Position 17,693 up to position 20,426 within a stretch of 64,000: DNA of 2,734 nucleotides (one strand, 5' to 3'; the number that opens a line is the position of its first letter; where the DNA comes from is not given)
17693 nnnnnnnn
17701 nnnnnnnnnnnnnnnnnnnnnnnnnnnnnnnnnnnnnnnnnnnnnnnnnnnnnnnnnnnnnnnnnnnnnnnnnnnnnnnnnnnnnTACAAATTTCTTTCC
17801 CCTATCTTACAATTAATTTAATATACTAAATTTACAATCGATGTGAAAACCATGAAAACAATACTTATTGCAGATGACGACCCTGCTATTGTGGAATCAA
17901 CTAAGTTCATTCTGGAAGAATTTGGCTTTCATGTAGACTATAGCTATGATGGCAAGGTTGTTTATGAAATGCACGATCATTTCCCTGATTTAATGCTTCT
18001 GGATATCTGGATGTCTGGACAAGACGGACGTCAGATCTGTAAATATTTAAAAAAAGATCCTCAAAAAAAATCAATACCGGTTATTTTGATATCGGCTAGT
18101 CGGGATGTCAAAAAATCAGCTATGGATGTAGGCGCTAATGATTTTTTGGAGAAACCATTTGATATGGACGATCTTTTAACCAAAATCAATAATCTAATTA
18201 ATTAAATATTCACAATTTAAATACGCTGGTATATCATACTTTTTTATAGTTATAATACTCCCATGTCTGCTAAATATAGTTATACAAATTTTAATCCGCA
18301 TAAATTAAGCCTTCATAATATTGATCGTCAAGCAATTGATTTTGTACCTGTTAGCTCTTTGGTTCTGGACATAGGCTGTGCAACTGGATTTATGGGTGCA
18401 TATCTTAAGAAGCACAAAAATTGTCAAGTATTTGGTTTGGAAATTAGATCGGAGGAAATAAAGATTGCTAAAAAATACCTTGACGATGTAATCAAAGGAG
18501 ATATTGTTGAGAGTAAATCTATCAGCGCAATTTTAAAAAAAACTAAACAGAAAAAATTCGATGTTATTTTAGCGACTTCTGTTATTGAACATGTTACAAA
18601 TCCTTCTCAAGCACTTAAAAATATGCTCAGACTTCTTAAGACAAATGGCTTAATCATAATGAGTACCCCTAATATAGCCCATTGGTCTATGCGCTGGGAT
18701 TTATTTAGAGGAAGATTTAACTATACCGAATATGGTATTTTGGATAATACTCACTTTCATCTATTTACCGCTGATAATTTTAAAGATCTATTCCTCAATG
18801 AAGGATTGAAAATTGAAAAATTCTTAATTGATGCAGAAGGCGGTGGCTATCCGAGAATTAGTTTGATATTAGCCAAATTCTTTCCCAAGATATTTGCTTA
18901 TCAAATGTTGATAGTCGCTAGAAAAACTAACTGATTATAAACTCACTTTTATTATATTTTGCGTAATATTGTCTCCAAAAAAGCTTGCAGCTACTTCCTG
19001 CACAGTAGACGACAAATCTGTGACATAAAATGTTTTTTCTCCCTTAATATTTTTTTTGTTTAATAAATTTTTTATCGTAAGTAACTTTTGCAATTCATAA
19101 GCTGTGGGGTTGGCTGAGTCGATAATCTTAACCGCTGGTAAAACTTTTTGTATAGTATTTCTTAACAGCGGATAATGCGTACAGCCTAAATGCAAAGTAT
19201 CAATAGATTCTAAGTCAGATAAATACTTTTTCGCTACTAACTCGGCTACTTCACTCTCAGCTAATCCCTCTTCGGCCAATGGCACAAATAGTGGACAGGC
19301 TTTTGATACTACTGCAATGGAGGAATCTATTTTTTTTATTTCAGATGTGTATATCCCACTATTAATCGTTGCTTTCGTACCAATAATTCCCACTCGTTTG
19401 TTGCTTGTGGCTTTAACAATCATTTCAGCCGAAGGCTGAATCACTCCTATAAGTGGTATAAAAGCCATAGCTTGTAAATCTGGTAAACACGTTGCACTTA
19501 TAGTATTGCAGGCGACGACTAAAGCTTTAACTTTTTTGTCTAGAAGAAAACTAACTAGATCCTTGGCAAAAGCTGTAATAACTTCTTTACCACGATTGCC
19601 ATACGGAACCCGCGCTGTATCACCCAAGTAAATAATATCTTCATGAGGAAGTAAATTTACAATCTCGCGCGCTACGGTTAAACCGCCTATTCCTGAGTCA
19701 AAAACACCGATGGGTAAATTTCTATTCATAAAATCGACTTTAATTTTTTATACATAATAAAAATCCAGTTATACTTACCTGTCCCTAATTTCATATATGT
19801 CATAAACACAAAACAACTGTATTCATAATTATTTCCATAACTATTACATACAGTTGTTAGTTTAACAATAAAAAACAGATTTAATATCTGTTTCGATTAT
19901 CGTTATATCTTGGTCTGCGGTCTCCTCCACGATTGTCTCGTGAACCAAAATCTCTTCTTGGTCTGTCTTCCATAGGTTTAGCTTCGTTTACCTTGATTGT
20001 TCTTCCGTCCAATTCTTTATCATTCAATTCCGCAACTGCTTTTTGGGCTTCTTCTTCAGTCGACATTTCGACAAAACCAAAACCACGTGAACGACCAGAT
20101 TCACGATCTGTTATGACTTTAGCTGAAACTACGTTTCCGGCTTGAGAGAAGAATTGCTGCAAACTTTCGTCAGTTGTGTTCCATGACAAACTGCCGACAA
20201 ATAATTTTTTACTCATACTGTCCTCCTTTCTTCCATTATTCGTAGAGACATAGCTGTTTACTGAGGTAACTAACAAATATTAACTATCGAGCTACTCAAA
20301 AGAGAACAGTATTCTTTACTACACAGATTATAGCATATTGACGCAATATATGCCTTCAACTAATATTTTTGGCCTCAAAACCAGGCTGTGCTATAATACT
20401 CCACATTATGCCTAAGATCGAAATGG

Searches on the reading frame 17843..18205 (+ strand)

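Call 24: search_protein_families(library=pfam, proteins=[window:17843-18205:+], max_evalue=0.001)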
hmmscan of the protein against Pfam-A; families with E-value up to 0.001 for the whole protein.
window:17843-18205:+ (120 aa): 1 family
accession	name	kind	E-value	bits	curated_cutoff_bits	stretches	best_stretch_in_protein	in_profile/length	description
PF00072.30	Response_reg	-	2.6e-25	89.2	30.2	1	7-116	1-111/111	Response regulator receiver domain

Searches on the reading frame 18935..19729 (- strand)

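Call 24: search_protein_families(library=pfam, proteins=[window:18935-19729:-], max_evalue=0.001)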
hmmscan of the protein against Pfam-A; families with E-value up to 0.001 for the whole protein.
window:18935-19729:- (264 aa): 1 family
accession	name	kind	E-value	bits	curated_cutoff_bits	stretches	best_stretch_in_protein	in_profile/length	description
PF01177.27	Asp_Glu_race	-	4.3e-22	79.4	31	1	19-206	12-204/211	Asp/Glu/Hydantoin racemase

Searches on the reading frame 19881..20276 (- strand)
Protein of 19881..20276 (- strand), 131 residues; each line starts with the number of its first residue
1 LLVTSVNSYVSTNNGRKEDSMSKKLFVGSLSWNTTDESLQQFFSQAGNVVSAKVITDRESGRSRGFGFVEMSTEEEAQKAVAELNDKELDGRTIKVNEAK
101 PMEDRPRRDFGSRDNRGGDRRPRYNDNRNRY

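Call 24: search_protein_families(library=pfam, proteins=[window:19881-20276:-], max_evalue=0.001)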
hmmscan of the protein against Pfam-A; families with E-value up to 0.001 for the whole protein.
window:19881-20276:- (131 aa): 1 family
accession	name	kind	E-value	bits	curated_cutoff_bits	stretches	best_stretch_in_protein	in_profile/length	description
PF00076.28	RRM_1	-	2.8e-24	85.2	20.7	1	25-95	1-70/70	RNA recognition motif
